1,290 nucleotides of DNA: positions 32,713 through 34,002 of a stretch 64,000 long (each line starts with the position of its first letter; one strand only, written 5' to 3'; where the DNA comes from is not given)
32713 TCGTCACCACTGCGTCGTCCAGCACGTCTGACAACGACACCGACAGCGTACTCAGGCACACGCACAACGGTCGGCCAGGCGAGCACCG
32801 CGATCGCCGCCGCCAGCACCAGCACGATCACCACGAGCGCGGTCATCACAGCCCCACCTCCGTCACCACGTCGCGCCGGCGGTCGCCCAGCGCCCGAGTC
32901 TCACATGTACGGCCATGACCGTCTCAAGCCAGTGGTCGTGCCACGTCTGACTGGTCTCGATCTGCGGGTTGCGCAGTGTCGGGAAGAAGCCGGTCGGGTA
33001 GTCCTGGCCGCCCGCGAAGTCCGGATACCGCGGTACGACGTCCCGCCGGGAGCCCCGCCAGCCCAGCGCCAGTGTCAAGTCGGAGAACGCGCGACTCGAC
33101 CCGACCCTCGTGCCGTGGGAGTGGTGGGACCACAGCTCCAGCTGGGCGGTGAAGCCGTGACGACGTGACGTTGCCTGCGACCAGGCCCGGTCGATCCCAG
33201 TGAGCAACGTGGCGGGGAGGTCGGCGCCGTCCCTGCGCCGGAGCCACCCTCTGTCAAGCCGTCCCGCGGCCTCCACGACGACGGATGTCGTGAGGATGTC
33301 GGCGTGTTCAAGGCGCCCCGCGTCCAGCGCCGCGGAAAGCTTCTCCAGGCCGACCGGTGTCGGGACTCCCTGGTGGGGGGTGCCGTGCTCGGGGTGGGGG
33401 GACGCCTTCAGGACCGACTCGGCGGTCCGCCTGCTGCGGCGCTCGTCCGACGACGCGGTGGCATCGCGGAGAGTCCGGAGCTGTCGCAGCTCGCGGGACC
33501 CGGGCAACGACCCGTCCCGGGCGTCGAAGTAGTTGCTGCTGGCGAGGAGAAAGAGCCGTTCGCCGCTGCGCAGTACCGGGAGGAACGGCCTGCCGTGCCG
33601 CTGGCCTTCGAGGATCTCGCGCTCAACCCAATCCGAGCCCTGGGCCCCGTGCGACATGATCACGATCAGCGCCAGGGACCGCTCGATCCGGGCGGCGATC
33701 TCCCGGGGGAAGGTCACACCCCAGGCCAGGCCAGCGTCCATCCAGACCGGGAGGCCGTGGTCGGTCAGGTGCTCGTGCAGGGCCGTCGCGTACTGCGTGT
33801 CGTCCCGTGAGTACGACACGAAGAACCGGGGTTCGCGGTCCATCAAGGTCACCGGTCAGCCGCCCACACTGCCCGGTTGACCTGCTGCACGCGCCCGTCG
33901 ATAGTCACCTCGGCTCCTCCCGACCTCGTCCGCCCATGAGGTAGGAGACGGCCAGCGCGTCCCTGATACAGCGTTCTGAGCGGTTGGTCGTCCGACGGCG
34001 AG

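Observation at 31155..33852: Two-gene operon: TIR-domain protein with GUN4-like C-terminal domain + SPFH/flotillin-like membrane protein, abutting integrase/tRNA remnants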

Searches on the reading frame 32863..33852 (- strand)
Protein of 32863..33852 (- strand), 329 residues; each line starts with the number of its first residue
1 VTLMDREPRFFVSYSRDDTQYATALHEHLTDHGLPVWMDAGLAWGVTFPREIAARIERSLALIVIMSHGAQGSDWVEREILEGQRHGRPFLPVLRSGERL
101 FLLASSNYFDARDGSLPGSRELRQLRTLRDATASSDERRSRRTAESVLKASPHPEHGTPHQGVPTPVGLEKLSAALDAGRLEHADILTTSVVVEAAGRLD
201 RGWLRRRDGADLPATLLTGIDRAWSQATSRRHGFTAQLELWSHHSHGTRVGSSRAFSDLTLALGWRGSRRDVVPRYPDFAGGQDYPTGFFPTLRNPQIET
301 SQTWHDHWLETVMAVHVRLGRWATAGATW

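Call 4: search_protein_families(library=pfam, proteins=[window:32863-33852:-], max_evalue=0.1)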
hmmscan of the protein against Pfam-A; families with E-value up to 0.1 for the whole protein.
window:32863-33852:- (329 aa): 3 families
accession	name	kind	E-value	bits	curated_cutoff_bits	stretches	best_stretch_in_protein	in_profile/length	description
PF13676.11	TIR_2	-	4e-17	63.3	28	1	10-118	1-112/122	TIR domain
PF05419.17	GUN4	-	1.3e-14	54.9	29.2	1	169-295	8-130/141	GUN4-like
PF08937.16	ThsB_TIR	-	0.00021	22.1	21.2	1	11-92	1-92/100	Thoeris protein ThsB, TIR-like domain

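Call 5: search_protein_families(library=padloc, proteins=[window:32863-33852:-], max_evalue=0.1)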
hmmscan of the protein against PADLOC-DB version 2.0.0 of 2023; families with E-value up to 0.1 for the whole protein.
window:32863-33852:- (329 aa): 9 families
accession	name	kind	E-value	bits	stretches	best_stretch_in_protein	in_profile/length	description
PDLC02012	SAVED5--SAVED_TIR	-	8.4e-11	39.6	1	9-79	15-87/404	-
PDLC04062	PD-T4-6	-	5.2e-10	36.9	1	169-292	311-424/450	-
PDLC05062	PDC-S66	-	1.6e-07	29.1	1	10-79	151-222/282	-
PDLC02421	Aga_TIR-PNTD1-PNTD2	-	0.00015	19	1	10-80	6-79/430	Class I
PDLC00434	ThsB1|ThsB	-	0.00054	17.2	1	3-86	134-219/396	TIR-like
PDLC02403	Aga_TIR-PNTD1-PNTD2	-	0.0042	14.2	1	17-81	13-79/443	Class I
PDLC00728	Effector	-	0.0057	13.7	1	4-45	6-49/432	TIR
PDLC00436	ThsB1|ThsB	-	0.018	12.5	1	9-80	37-113/183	TIR-like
PDLC00418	ThsB1|ThsB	-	0.021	12.7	1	53-99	58-104/155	TIR-like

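Call 6: search_protein_families(library=ncbifam, proteins=[window:32863-33852:-], max_evalue=0.1)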
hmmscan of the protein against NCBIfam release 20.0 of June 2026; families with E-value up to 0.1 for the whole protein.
window:32863-33852:- (329 aa): 2 families
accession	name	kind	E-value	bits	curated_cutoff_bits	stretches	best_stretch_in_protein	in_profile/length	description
NF058526.1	Thoeris_type3_ThcB4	equivalog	1.5e-07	30.6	220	1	2-86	122-208/375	Thoeris type III anti-phage system protein ThcB4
NF042941.1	Retron_TIR_antiphage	equivalog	0.00032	19.6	600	1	11-80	343-414/464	TIR domain-containing anti-phage reverse transcriptase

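Call 7: find_homologous_proteins(query=window:32863-33852:-)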
Query window:32863-33852:- (329 aa): 112 proteins with E <= 0.001 among 8000 candidates.
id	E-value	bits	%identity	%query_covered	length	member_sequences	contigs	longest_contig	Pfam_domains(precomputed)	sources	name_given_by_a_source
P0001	2.0e-217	739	100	99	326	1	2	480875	PF05419.18,PF13676.12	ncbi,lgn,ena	-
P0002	1.9e-119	417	62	96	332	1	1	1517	PF05419.18,PF13676.12,PF08937.17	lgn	-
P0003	3.3e-99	350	53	96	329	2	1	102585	PF05419.18,PF13676.12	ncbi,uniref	ncbi:toll/interleukin-1 receptor domain-containing protein [Saccharopolyspora shandongensis]|uniref:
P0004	1.1e-97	345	53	98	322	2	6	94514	PF05419.18,PF13676.12,PF08937.17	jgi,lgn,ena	-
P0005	1.7e-96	341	52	95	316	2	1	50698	PF05419.18,PF13676.12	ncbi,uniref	ncbi:toll/interleukin-1 receptor domain-containing protein [Streptomyces sp. NPDC046931]|uniref:toll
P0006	7.5e-95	336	54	94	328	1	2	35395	PF05419.18,PF13676.12,PF08937.17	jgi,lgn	jgi:hypothetical protein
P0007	2.2e-93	331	51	95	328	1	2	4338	PF05419.18,PF13676.12,PF08937.17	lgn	-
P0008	1.6e-92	328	53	95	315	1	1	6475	PF05419.18,PF13676.12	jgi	jgi:hypothetical protein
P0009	5.2e-92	327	50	96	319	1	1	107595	PF05419.18,PF13676.12,PF08937.17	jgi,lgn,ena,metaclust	metaclust:\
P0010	5.5e-92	327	55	95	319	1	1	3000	PF05419.18,PF13676.12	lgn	-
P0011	4.2e-91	324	53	95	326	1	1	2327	PF05419.18,PF13676.12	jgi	-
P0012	9.7e-91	323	49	97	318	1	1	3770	PF05419.18,PF13676.12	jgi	jgi:hypothetical protein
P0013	6.7e-90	320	52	95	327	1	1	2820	PF05419.18,PF13676.12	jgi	jgi:TIR domain/GUN4-like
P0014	1.9e-89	318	49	97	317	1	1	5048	PF05419.18,PF13676.12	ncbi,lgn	-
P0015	6.1e-89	317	51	98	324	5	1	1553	PF05419.18,PF13676.12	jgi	-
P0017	1.1e-87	312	48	97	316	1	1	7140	PF05419.18,PF13676.12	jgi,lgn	jgi:hypothetical protein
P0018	1.5e-87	312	47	96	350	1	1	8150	PF05419.18,PF13676.12,PF08937.17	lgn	-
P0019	3.0e-87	311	49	96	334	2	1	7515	PF05419.18,PF13676.12,PF08937.17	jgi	jgi:hypothetical protein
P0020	6.1e-87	310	47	97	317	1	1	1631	PF05419.18,PF13676.12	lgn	-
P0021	6.3e-87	310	49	97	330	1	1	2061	PF05419.18,PF13676.12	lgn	-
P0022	5.4e-86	307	46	98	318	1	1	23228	PF05419.18,PF13676.12,PF08937.17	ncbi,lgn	ncbi:MAG TPA: toll/interleukin-1 receptor domain-containing protein [Pseudonocardiaceae bacterium]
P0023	6.9e-86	307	49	96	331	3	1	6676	PF05419.18,PF13676.12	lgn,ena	-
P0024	7.8e-86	306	49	97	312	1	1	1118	PF05419.18,PF13676.12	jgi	jgi:hypothetical protein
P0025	8.4e-86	306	50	96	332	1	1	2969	PF05419.18,PF13676.12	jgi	jgi:hypothetical protein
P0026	1.9e-85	305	46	97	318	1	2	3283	PF05419.18,PF13676.12,PF08937.17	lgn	-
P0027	2.0e-85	305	49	96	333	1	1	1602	PF05419.18,PF13676.12,PF08937.17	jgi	jgi:hypothetical protein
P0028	9.4e-84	300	49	95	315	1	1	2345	PF05419.18,PF13676.12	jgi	jgi:hypothetical protein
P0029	1.9e-83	299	48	97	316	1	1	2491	PF05419.18,PF13676.12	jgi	jgi:TIR domain/GUN4-like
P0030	2.5e-83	298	48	97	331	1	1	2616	PF05419.18,PF13676.12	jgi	jgi:TIR domain/GUN4-like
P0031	4.9e-83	297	49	97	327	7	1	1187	PF05419.18,PF13676.12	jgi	jgi:hypothetical protein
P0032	7.4e-83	297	48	96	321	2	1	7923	PF05419.18,PF13676.12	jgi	-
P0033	1.2e-82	296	46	95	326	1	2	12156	PF05419.18,PF13676.12,PF08937.17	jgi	jgi:hypothetical protein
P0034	3.7e-82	294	45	96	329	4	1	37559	PF05419.18,PF13676.12,PF08937.17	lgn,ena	-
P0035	4.1e-82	294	48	95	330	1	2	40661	PF05419.18,PF13676.12,PF08937.17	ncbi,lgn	-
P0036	6.3e-82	294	48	94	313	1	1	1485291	PF05419.18,PF13676.12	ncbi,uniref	ncbi:TIR domain-containing protein [Lentzea sp. NPDC051213]|uniref:TIR domain-containing protein n=1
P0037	6.5e-82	294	48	96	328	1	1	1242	PF05419.18,PF13676.12,PF08937.17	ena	-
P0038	8.0e-82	293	48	95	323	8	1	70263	PF05419.18,PF13676.12,PF08937.17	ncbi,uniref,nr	ncbi:TIR domain-containing protein [Frankia sp. Mgl5]|uniref:TIR domain-containing protein n=1 Tax=F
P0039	1.4e-81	292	47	95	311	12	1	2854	PF05419.18,PF13676.12,PF08937.17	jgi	jgi:hypothetical protein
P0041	7.8e-81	290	48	95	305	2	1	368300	PF05419.18,PF13676.12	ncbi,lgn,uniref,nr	ncbi:TIR domain-containing protein [Lentzea sp. BCCO 10_0856]|uniref:TIR domain-containing protein n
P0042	7.9e-81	290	61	71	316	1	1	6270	PF05419.18,PF13676.12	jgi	jgi:hypothetical protein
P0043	9.4e-81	290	46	96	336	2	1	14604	PF05419.18,PF13676.12,PF08937.17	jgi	jgi:hypothetical protein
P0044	9.6e-81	290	47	96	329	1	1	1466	PF05419.18,PF13676.12,PF08937.17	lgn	-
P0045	1.0e-80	290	48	97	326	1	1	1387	PF05419.18,PF13676.12,PF08937.17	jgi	jgi:TIR domain-containing protein/GUN4-like protein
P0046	1.5e-80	289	46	96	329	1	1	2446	PF05419.18,PF13676.12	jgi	jgi:hypothetical protein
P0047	2.4e-80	288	46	94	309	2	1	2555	PF05419.18,PF13676.12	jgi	jgi:hypothetical protein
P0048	5.5e-80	287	48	95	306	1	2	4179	PF05419.18,PF13676.12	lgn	-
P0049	2.0e-79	285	47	96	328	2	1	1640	PF05419.18,PF13676.12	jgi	jgi:hypothetical protein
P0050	4.7e-79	284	49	96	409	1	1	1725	PF05419.18,PF13676.12,PF08937.17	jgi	jgi:TIR domain/GUN4-like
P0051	5.9e-79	284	47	96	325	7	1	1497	PF05419.18,PF13676.12,PF08937.17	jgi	-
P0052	6.3e-79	284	48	95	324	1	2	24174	PF05419.18,PF13676.12,PF08937.17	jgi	jgi:hypothetical protein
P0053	6.7e-79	284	45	95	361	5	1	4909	PF05419.18,PF13676.12,PF08937.17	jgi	jgi:hypothetical protein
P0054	1.6e-78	282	48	96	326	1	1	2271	PF05419.18,PF13676.12,PF08937.17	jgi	jgi:hypothetical protein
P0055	1.8e-78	282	46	96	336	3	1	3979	PF05419.18,PF13676.12,PF08937.17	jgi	jgi:hypothetical protein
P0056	1.9e-78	282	47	95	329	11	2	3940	PF05419.18,PF13676.12,PF08937.17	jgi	jgi:hypothetical protein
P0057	2.2e-78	282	47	95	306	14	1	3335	PF05419.18,PF13676.12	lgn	-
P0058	2.9e-78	282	47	97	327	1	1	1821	PF05419.18,PF13676.12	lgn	-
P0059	4.5e-78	281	44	96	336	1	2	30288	PF05419.18,PF13676.12,PF08937.17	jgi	jgi:hypothetical protein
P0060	8.3e-78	280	49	87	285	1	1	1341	PF05419.18,PF13676.12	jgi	jgi:hypothetical protein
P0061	1.2e-77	279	47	96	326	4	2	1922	PF05419.18,PF13676.12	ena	-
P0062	3.6e-77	278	47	97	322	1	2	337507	PF05419.18,PF13676.12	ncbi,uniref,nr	ncbi:TIR domain-containing protein [Sphaerisporangium corydalis]|uniref:TIR domain-containing protei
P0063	1.7e-76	276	45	96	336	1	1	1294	PF05419.18,PF13676.12,PF08937.17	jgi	jgi:hypothetical protein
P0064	2.1e-76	275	47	96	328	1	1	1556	PF05419.18,PF13676.12,PF08937.17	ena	-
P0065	5.5e-76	274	48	95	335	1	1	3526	PF05419.18,PF13676.12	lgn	-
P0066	6.7e-76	274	48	93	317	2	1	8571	PF05419.18,PF13676.12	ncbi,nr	ncbi:MAG TPA: toll/interleukin-1 receptor domain-containing protein, partial [Streptosporangiaceae b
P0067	4.4e-75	271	52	80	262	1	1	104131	PF05419.18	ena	-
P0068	1.1e-74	270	43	95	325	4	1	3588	PF05419.18,PF13676.12,PF08937.17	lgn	-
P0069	2.4e-74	269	44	96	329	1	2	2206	PF05419.18,PF13676.12,PF08937.17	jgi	jgi:hypothetical protein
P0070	2.6e-74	269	48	96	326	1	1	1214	PF05419.18,PF13676.12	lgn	-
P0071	7.4e-74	267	44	94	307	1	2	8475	PF05419.18,PF13676.12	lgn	-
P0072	2.8e-73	265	46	97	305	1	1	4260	PF05419.18,PF13676.12,PF08937.17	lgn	-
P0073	6.0e-73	264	45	96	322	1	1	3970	PF05419.18,PF13676.12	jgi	jgi:hypothetical protein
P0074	1.1e-72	263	43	96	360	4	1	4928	PF05419.18,PF13676.12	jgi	jgi:TIR domain/GUN4-like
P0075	1.5e-72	263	51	86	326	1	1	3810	PF05419.18,PF13676.12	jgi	-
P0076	6.6e-72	261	51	77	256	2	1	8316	PF05419.18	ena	-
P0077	4.3e-71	258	46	95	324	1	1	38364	PF01582.26,PF05419.18,PF13676.12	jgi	jgi:hypothetical protein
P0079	1.9e-70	256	46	96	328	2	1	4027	PF05419.18,PF13676.12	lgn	-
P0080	2.1e-70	256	45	94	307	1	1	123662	PF05419.18,PF13676.12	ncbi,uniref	ncbi:toll/interleukin-1 receptor domain-containing protein [Lentzea sp. NPDC005914]|uniref:toll/inte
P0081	6.5e-68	247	44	96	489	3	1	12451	PF01582.26,PF05419.18,PF13676.12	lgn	-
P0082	1.9e-67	246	47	96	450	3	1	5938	PF05419.18,PF13676.12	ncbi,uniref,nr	ncbi:TIR domain-containing protein [Streptomyces hainanensis]|uniref:TIR domain-containing protein n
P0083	2.0e-67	246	45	95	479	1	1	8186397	PF01582.26,PF05419.18,PF13676.12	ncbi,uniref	ncbi:TIR domain-containing protein [Streptomyces sp. 184]|uniref:TIR domain-containing protein n=1 T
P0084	2.0e-67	246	44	95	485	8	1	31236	PF01582.26,PF05419.18,PF13676.12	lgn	-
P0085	6.3e-66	241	46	98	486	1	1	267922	PF01582.26,PF05419.18,PF13676.12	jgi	jgi:TIR domain/GUN4-like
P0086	7.8e-66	241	47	96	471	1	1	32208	PF01582.26,PF05419.18,PF13676.12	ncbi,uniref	ncbi:TIR domain-containing protein [Actinoplanes sp. NPDC049265]|uniref:TIR domain-containing protei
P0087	5.1e-65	238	49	79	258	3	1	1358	PF05419.18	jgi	-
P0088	1.2e-64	237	42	97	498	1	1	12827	PF05419.18,PF13676.12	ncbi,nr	ncbi:MAG: hypothetical protein QG608_203 [Actinomycetota bacterium]|nr:hypothetical protein [Actinom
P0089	3.1e-63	232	49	74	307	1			PF05419.18,PF13676.12,PF08937.17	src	-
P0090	1.6e-62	230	45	96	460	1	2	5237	PF01582.26,PF05419.18,PF13676.12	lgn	-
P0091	2.0e-61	226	51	68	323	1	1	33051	PF05419.18,PF13676.12,PF08937.17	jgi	-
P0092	5.4e-61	225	43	95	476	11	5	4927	PF01582.26,PF05419.18,PF13676.12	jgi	-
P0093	1.5e-60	223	44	93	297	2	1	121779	PF05419.18,PF13676.12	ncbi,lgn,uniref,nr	ncbi:GUN4-like [Cryptosporangium aurantiacum]|uniref:GUN4-like n=2 Tax=Cryptosporangium aurantiacum 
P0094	7.8e-60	221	41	95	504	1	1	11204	PF01582.26,PF05419.18,PF13676.12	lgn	-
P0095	1.3e-59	220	44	96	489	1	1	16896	PF05419.18,PF13676.12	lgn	-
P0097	4.1e-58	215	43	96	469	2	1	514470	PF01582.26,PF05419.18,PF13676.12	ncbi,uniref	ncbi:TIR domain-containing protein [Dactylosporangium sp. NPDC049525]|uniref:TIR domain-containing p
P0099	3.8e-55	206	40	96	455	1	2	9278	PF01582.26,PF05419.18,PF13676.12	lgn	-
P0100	1.3e-54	204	38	95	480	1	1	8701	PF01582.26,PF05419.18,PF13676.12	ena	-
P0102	4.2e-51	192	45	78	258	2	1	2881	PF05419.18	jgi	jgi:hypothetical protein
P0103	1.0e-50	191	41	94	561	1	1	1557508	PF13365.13,PF19969.5,PF05419.18,PF13676.12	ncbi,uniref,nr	ncbi:hypothetical protein FHS44_003054 [Streptosporangium saharense]|uniref:vWA-MoxR associated prot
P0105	1.4e-47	181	37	95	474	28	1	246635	PF01582.26,PF05419.18,PF13676.12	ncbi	ncbi:TIR domain-containing protein [Streptomyces albus]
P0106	4.1e-47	179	40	88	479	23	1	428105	PF01582.26,PF05419.18,PF13676.12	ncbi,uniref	ncbi:TIR domain-containing protein [Streptomyces bobili]|uniref:TIR domain-containing protein n=1 Ta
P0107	7.5e-45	172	52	50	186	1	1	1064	PF05419.18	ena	-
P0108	2.8e-36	144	36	95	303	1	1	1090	PF05419.18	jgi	jgi:hypothetical protein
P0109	1.2e-33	135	36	92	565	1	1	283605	PF07714.24,PF00069.32,PF05419.18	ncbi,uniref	ncbi:protein kinase [Sphaerisporangium sp. B11E5]|uniref:serine/threonine-protein kinase n=1 Tax=Sph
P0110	5.0e-31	126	36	97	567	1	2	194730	PF07714.24,PF00069.32,PF05419.18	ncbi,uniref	ncbi:serine/threonine-protein kinase [Sphaerisporangium aureirubrum]|uniref:Serine/threonine-protein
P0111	6.5e-27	113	45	47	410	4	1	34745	PF05419.18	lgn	-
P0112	1.4e-26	112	34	92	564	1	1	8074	PF07714.24,PF00069.32,PF05419.18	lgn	-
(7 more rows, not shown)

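Call 26: search_solved_structures(query=A1, max_evalue=0.01, show_alignments=3)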
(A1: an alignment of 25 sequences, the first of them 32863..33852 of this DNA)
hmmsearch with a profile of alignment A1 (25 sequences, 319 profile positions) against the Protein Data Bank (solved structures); distinct sequences matched with E-value up to 0.01: 44.
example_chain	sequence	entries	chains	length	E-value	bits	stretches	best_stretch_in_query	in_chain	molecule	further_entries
7uxr_A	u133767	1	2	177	3.4e-09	39.6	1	6-79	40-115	TIR domain protein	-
1z3x_A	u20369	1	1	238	1.4e-08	37.5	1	152-286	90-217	putative cytidylyltransferase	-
1z3y_A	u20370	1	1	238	4.6e-08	35.9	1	152-286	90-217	putative cytidylyltransferase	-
7uwg_A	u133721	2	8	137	1.3e-07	34.4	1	6-79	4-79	Molecular chaperone Tir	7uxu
8g83_A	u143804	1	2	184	2.7e-07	33.4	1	6-79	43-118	NAD(+) hydrolase AbTIR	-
4lzp_B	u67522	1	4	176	3.1e-07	33.2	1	1-79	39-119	Putative uncharacterized protein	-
4c7m_A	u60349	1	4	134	5.4e-07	32.4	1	6-79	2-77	Toll/interleukin-1 receptor domain-containing protein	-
3h16_A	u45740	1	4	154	1.2e-06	31.3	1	7-79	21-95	TIR protein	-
4lqc_A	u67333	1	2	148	2.8e-06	30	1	1-79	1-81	TcpB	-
10ra_A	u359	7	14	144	2.9e-06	30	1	4-93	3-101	Sterile alpha and TIR motif-containing protein 1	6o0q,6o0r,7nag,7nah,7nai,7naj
6o0u_A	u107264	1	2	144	2.9e-06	30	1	4-93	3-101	Sterile alpha and TIR motif-containing protein 1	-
9mw1_B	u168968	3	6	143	4.4e-06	29.4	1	6-93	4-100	NAD(+) hydrolase SARM1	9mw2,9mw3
9tzw_A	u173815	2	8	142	5.1e-06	29.2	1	6-93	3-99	NAD(+) hydrolase SARM1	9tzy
9hq0_A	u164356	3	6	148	5.2e-06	29.1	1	6-93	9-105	NAD(+) hydrolase SARM1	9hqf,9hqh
10rb_A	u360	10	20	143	5.3e-06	29.1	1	6-93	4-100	NAD(+) hydrolase SARM1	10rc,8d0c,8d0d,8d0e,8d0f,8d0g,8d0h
7e2r_A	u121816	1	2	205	7.2e-05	25.4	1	153-237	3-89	Tetrapyrrole-binding protein, chloroplastic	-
1y6i_A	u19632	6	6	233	0.00052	22.6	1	165-285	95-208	Mg-chelatase cofactor GUN4 | Ycf53-like protein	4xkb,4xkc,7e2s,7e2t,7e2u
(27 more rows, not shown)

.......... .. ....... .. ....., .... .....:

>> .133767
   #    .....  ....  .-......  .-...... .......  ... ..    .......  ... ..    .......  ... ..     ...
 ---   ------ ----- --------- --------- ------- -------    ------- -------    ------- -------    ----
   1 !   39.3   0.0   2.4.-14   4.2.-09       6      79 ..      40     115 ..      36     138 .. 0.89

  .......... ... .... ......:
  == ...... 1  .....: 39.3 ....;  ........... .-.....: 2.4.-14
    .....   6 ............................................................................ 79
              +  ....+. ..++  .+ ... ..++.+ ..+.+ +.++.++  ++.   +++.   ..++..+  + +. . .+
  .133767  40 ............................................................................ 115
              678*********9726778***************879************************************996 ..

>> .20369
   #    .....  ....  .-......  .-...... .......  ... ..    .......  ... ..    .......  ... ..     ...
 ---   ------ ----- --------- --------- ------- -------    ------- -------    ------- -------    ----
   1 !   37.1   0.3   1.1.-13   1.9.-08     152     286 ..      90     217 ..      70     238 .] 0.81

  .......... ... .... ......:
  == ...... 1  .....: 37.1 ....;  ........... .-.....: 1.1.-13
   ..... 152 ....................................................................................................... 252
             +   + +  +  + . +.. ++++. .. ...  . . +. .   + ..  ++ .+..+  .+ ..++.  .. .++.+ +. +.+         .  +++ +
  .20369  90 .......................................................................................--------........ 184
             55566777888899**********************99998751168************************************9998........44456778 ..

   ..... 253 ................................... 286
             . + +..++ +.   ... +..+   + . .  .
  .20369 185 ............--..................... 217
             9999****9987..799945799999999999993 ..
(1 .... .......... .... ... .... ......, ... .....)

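Call 38: predict_structure(alignment_id=A1)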
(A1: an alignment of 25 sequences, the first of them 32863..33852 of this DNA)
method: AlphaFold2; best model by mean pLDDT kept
length: 329 residues; sequences in the alignment: 25
mean_pLDDT: 84.4   pTM: 0.74
mean pLDDT of the five models: 84.4, 81.1, 81.0, 78.0, 77.5
residues with pLDDT >= 90: 141; 70-90: 143; 50-70: 42; < 50: 3
segments of 3 or more residues with pLDDT < 50: none
pLDDT, mean of each block of 10 residues (from residue 1): 71 94 97 93 80 91 90 84 83 78 68 93 92 72 68 53 81 90 89 89 92 94 95 91 83 90 89 81 76 81 88 93 73
secondary structure, 60 per line:
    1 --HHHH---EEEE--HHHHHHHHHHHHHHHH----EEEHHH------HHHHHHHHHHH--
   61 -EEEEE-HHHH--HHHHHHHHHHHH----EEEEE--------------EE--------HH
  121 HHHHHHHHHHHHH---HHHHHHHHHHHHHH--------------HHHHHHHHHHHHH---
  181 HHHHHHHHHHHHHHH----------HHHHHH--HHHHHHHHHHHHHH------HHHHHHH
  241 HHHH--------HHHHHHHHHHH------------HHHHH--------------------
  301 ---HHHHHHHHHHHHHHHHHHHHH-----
elements in order: H3-6 E10-13 H16-31 E36-38 H48-58 E62-66 H68-71 H74-85 E90-94 H119-133 H137-150 H165-177 H181-195 H206-211 H214-227 H234-244 H253-263 H276-280 H304-324
